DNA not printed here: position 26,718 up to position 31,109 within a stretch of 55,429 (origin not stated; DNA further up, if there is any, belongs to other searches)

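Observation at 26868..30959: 1363-aa protein: HigA/XRE-type HTH fused to ~1290 aa with no recognisable catalytic or NTPase motif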

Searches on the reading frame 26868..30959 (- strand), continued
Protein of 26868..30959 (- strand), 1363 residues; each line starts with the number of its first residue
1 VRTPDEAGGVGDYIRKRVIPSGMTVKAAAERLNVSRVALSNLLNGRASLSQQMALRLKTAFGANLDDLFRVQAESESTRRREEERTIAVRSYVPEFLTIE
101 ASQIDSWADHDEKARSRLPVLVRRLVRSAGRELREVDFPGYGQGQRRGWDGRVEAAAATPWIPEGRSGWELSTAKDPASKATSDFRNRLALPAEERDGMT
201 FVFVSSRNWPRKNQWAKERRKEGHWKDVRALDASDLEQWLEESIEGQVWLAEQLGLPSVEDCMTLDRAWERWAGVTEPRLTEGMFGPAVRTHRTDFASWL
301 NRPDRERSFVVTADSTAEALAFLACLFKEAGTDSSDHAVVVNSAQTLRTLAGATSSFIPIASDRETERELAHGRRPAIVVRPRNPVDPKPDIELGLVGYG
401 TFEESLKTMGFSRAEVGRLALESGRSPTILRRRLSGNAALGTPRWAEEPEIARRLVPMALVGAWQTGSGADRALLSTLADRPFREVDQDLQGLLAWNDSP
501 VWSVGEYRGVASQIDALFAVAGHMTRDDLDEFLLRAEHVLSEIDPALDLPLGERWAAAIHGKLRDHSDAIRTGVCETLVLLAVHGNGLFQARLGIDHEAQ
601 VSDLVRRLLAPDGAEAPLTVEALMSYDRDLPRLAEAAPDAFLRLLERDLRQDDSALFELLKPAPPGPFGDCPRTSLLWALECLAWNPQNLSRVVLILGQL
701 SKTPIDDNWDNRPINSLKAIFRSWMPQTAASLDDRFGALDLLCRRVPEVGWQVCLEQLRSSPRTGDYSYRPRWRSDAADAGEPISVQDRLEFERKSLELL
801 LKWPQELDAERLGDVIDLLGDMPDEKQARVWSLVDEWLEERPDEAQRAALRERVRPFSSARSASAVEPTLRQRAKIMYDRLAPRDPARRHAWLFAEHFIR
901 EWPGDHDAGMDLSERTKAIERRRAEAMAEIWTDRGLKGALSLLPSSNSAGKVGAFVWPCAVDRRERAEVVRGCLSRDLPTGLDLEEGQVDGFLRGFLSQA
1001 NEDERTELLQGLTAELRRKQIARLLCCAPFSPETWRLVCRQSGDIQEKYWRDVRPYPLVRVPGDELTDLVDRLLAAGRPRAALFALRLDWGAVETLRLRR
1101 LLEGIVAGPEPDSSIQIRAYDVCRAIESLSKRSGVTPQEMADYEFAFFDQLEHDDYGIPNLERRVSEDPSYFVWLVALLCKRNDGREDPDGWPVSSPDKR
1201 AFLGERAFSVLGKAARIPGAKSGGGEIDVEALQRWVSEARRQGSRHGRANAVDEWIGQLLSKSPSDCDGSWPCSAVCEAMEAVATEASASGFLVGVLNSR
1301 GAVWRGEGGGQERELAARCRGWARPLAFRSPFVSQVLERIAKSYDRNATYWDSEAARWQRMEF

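Call 26: search_protein_families(library=pfam, alignment_id=A2, max_evalue=1)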
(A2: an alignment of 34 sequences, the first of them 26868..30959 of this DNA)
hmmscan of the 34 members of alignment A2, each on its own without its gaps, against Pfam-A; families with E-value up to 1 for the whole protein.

A. member 1, window:26868-30959:- (1363 aa): 4 families
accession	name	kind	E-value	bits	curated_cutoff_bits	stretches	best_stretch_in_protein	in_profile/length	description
PF01381.28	HTH_3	-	4.5e-08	33.5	23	1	14-68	1-55/55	Helix-turn-helix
PF13560.12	HTH_31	-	4.6e-07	30.5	27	1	21-66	13-59/64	Helix-turn-helix domain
PF13384.12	HTH_23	-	0.051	13.9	24.6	0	22-41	17-36/50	Homeodomain-like domain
PF20017.4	VMAP-M15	-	0.23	12.3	27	0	803-839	29-62/81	vWA-MoxR associated protein middle region (VMAP-M) 15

B. families by the number of members that match (of 34 scanned): 31 families (the first 25 are shown)
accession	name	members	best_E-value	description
PF01381.28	HTH_3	34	4.2e-10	Helix-turn-helix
PF13560.12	HTH_31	33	7.2e-09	Helix-turn-helix domain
PF13744.12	HTH_37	20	0.0036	Helix-turn-helix domain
PF12844.13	HTH_19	19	0.00061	Helix-turn-helix domain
PF12728.13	HTH_17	15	0.0091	Helix-turn-helix domain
PF13384.12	HTH_23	13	0.0017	Homeodomain-like domain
PF02954.25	HTH_8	12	0.012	Bacterial regulatory protein, Fis family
PF12802.13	MarR_2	9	0.041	MarR family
PF15943.11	YdaS_toxin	8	0.0018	Bacterial toxin YdaS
PF13443.12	HTH_26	7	0.021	Cro/C1-type HTH DNA-binding domain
PF22083.2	I-HmuI_NUMOD-like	3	0.085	DNA endonuclease I-HmuI-like, NUMOD-like domain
PF00126.33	HTH_1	2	0.042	Bacterial regulatory helix-turn-helix protein, lysR family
PF09339.16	HTH_IclR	2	0.043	IclR helix-turn-helix domain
PF01527.26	HTH_Tnp_1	2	0.1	Transposase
PF20017.4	VMAP-M15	2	0.13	vWA-MoxR associated protein middle region (VMAP-M) 15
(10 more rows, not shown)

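Call 27: search_protein_families(library=padloc, alignment_id=A2, max_evalue=1)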
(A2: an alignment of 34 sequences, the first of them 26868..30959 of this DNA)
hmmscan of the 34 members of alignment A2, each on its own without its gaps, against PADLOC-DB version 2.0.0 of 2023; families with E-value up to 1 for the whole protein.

A. member 1, window:26868-30959:- (1363 aa): 4 families
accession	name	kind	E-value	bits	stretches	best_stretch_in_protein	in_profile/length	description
PDLC03991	PD-Lambda-4_A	-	7e-05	18.6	1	589-739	517-659/1283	-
PDLC03990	PD-Lambda-4_A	-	0.00018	17.6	1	589-737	177-317/943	-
PDLC04399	PDC-M07B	-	0.016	13.4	1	1239-1287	53-103/131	-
PDLC02926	HTH_VI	-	0.051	11.9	1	21-89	13-80/92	-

B. families by the number of members that match (of 34 scanned): 11 families
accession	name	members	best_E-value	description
PDLC03991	PD-Lambda-4_A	15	4.8e-05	-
PDLC04133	mad1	6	0.0054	mads_1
PDLC04775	PDC-M69A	6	0.0096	-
PDLC04142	capH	5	0.0037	capH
PDLC03990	PD-Lambda-4_A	4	0.00018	-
PDLC02926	HTH_VI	2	0.013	-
PDLC03947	RmrA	2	0.026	-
PDLC04657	PDC-M45B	1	0.0051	-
PDLC04399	PDC-M07B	1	0.016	-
PDLC03665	Control_protein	1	0.041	control protein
PDLC04876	PDC-S05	1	0.061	-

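Call 35: find_encoding_contigs(protein=P0092, flank=8000, max_places=2)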
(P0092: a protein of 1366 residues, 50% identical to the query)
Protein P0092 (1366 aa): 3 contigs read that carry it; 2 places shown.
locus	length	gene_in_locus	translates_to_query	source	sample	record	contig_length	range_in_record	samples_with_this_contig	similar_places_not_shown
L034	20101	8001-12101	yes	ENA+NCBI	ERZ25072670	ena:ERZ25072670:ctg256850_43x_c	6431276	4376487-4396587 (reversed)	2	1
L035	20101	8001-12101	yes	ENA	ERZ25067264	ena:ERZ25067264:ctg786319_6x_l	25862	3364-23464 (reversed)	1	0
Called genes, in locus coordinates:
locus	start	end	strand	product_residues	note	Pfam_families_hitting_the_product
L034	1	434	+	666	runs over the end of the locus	PF00496:SBP_bac_5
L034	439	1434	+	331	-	PF19300:BPD_transp_1_N (weak), PF00528:BPD_transp_1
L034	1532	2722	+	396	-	PF12911:OppC_N, PF00528:BPD_transp_1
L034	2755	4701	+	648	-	PF13625:Helicase_C_3 (weak)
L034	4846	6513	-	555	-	PF02463:SMC_N (faint), PF13304:AAA_21, PF13175:AAA_15 (weak)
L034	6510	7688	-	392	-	-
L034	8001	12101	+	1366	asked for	PF01381:HTH_3, PF13560:HTH_31 (weak)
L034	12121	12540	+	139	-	-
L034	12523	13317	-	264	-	PF13635:DUF4143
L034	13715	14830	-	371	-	PF23368:DUF7092, PF01435:Peptidase_M48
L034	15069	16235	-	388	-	PF05987:DUF898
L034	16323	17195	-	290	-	PF12697:Abhydrolase_6 (weak), PF00561:Abhydrolase_1, PF12146:Hydrolase_4, PF07859:Abhydrolase_3 (weak), PF01738:DLH (weak), PF06821:Ser_hydrolase, PF20408:Abhydrolase_11 (weak), PF12146:Hydrolase_4 (weak), +2 more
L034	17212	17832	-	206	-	PF00293:NUDIX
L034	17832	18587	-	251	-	PF23441:SDR (faint), PF00106:adh_short, PF08659:KR, PF13561:adh_short_C2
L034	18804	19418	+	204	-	-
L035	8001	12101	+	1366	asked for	PF01381:HTH_3, PF13560:HTH_31 (weak)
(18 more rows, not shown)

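Call 36: find_encoding_contigs(protein=P0023, flank=8000, max_places=2)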
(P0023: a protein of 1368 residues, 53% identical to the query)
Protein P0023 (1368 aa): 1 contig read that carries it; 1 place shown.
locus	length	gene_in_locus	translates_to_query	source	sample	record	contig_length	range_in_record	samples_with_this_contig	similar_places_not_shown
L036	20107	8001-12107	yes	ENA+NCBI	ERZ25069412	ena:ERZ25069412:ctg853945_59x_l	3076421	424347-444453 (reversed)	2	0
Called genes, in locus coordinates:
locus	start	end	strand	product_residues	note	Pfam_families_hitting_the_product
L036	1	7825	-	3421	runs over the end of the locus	PF00109:ketoacyl-synt, PF02801:Ketoacyl-synt_C, PF16197:KAsynt_C_assoc, PF22336:RhiE-like_linker, PF22621:CurL-like_PKS_C, PF00698:Acyl_transf_1, PF21089:PKS_DH_N, PF14765:PS-DH, +19 more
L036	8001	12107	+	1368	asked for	PF01381:HTH_3 (weak), PF13560:HTH_31 (weak)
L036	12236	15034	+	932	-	PF00270:DEAD, PF04851:ResIII, PF18766:SWI2_SNF2, PF00271:Helicase_C (weak), PF08463:EcoEI_R_C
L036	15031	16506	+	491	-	PF01420:Methylase_S (weak)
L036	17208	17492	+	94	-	PF02604:PhdYeFM_antitox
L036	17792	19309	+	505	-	PF12161:HsdM_N (weak), PF02384:N6_Mtase, PF01170:UPF0020 (weak)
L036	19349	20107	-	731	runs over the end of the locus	PF00916:Sulfate_transp, PF01740:STAS (weak)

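Call 50: search_protein_families(library=pfam, alignment_id=A5, max_evalue=0.0001)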
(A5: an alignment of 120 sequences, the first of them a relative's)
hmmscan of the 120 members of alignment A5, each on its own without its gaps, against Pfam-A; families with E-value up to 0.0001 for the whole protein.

A. member 1, L001:6899-7423:- (174 aa): 0 families

B. families by the number of members that match (of 120 scanned): 78 families (the first 25 are shown)
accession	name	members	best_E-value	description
PF01420.25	Methylase_S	7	1.7e-20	Type I restriction modification DNA specificity domain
PF00271.37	Helicase_C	3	7.7e-18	Helicase conserved C-terminal domain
PF18863.6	AbiJ_NTD4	3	2.3e-11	AbiJ N-terminal domain 4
PF13519.12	VWA_2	3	1.1e-09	von Willebrand factor type A domain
PF00092.34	VWA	3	2.1e-08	von Willebrand factor type A domain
PF02384.22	N6_Mtase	2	1.4e-107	N-6 DNA Methylase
PF02545.19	Maf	2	2.6e-61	Maf-like protein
PF01676.23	Metalloenzyme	2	6.1e-40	Metalloenzyme superfamily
PF04851.21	ResIII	2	2.8e-38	Type III restriction enzyme, res subunit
PF00069.31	Pkinase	2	3.5e-36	Protein kinase domain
PF13776.11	DUF4172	2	1.3e-34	Domain of unknown function (DUF4172)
PF10143.14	PhosphMutase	2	8.5e-34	2,3-bisphosphoglycerate-independent phosphoglycerate mutase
PF08463.15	EcoEI_R_C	2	1.3e-33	EcoEI R protein C-terminal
PF05685.18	Uma2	2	9e-22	Putative restriction endonuclease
PF18766.7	SWI2_SNF2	2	1.3e-21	SWI2/SNF2 ATPase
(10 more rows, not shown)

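Call 51: search_protein_families(library=padloc, alignment_id=A5, max_evalue=0.000001)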
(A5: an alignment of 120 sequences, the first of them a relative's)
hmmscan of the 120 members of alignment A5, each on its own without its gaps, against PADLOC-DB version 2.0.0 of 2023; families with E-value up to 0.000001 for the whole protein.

A. member 1, L001:6899-7423:- (174 aa): 0 families

B. families by the number of members that match (of 120 scanned): 300 families (the first 25 are shown)
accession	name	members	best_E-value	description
PDLC03179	Specificity_I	10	1.3e-135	Type I specificity subunit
PDLC03127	Specificity_I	10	3.3e-107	Type I specificity subunit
PDLC03196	Specificity_I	10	2.3e-99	Type I specificity subunit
PDLC03096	Specificity_I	10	8.6e-95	Type I specificity subunit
PDLC03109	Specificity_I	10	1.6e-88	Type I specificity subunit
PDLC03189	Specificity_I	10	3.9e-83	Type I specificity subunit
PDLC03076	Specificity_I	10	5.5e-83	Type I specificity subunit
PDLC03056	Specificity_I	10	3.1e-80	Type I specificity subunit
PDLC03159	Specificity_I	10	2.9e-60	Type I specificity subunit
PDLC03115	Specificity_I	10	7.2e-53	Type I specificity subunit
PDLC03080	Specificity_I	10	7.5e-33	Type I specificity subunit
PDLC03171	Specificity_I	10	9.7e-29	Type I specificity subunit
PDLC03079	Specificity_I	9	2.1e-63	Type I specificity subunit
PDLC03107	Specificity_I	9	3.2e-63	Type I specificity subunit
PDLC03169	Specificity_I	9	3.3e-53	Type I specificity subunit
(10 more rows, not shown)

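Call 57: search_dna_similar(query=window:26868-30959:-, collection=plasmids, mode=protein, max_evalue=0.001, max_rows=20)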
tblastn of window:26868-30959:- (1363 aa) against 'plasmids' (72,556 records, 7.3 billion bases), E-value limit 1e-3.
Records with a match: 75; places in all: 79; records where one place covers at least 80% of the query: 18.
Best place of each record, by identity: <60% 75.
By first word of the organism name: Rhizobium 10; Sphingobium 8; Sphingopyxis 6; Novosphingobium 6; Shewanella 3; Acetobacter 3; Croceicoccus 3; Paracoccus 2; Cupriavidus 2; Ralstonia 2; and 26 more.
By predicted mobility (MOB-suite, as given by PLSDB): conjugative 34; non-mobilizable 25; mobilizable 16.
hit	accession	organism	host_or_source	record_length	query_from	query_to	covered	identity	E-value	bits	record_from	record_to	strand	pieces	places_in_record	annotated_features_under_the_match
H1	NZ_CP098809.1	Ensifer adhaerens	whole organism,soil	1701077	2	1361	100%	38.7%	0e+0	782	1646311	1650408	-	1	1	none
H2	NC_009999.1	Shewanella baltica OS195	-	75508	1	1361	100%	37.8%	0e+0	791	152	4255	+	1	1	HigA family addiction module antitoxin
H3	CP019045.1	Halioglobus pacificus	Pure cultured ...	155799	11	1361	99%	37.3%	0e+0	813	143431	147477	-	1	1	record has no annotation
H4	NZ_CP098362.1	Paracoccus sp. TOH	cell cuture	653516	133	1360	90%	30.9%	7e-107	417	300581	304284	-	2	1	hypothetical protein (x2)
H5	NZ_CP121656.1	Rhizobium sp. CB3171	Calliandra calothyrsus,cell culture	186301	99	1357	92%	28.7%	2e-96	351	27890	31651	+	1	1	helix-turn-helix transcriptional regulator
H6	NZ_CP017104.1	Rhizobium gallicum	Phaseolus vulgaris,Whole ...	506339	99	1357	92%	28.5%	1e-97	355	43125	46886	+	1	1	helix-turn-helix transcriptional regulator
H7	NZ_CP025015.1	Rhizobium leguminosarum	Lotus corniculatus,Bacteria culture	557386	138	1357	90%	28.9%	2e-103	372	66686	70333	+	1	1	helix-turn-helix transcriptional regulator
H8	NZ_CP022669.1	Rhizobium leguminosarum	single cell,root nodules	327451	136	1357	90%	28.6%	6e-99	358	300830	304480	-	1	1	helix-turn-helix transcriptional regulator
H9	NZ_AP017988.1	Aminobacter sp. SS-2016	Lotus japoicus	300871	135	1358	90%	28.5%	5e-98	355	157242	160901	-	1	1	helix-turn-helix transcriptional regulator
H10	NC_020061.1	Rhizobium tropici CIAT 899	Phaseolus vulgaris root nodule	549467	138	1357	90%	28.2%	1e-93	342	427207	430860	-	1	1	helix-turn-helix transcriptional regulator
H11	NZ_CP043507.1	Acetobacter vaccinii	cell culture,blue berry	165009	138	1355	89%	28.1%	5e-76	287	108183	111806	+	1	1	helix-turn-helix transcriptional regulator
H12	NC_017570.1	Shewanella baltica BA175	-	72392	141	1348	89%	27.9%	1e-79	298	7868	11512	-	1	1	hypothetical protein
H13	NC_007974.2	Cupriavidus metallidurans CH34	-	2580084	135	1355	90%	27.4%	3e-73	278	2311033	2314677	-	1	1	none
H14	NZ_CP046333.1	Cupriavidus metallidurans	sedimentation pond in a zinc factory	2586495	135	1355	90%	27.4%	3e-73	278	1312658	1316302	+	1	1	none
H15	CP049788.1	Ralstonia solanacearum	whole organism,isolated from the ...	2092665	138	1355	89%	25.4%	1e-67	260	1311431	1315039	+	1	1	hypothetical protein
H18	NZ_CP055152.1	Adhaeribacter radiodurans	Cell culture,rhizospheric soil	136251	136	1357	90%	24.8%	1e-76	289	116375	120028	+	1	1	hypothetical protein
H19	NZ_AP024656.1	Arthrobacter sp. NicSoilB8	-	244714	88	1357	74%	29.7%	6e-48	315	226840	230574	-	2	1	helix-turn-helix domain-containing protein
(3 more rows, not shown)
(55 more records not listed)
